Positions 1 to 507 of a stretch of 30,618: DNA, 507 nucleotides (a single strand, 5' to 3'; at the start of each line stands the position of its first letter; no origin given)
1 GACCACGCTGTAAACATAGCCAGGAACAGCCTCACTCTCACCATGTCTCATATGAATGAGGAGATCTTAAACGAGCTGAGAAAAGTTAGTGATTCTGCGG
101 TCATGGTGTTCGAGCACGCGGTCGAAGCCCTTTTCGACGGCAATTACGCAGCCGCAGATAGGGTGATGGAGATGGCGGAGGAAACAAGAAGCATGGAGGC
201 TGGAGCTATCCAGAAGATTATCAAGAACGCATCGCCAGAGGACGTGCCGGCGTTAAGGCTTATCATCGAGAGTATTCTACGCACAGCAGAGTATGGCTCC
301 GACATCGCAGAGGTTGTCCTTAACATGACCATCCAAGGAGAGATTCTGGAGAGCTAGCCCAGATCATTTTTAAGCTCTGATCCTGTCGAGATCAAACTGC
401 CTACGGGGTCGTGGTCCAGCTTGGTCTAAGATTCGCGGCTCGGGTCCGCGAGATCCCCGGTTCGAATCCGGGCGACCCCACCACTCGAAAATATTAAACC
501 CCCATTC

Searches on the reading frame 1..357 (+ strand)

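Call 15: search_protein_families(library=pfam, proteins=[window:1-357:+])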
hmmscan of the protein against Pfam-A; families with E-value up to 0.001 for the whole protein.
window:1-357:+ (118 aa): 1 family
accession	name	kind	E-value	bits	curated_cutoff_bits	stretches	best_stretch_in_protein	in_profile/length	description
PF01895.24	PhoU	-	1.7e-06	28.7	23.5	1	27-106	2-89/89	PhoU domain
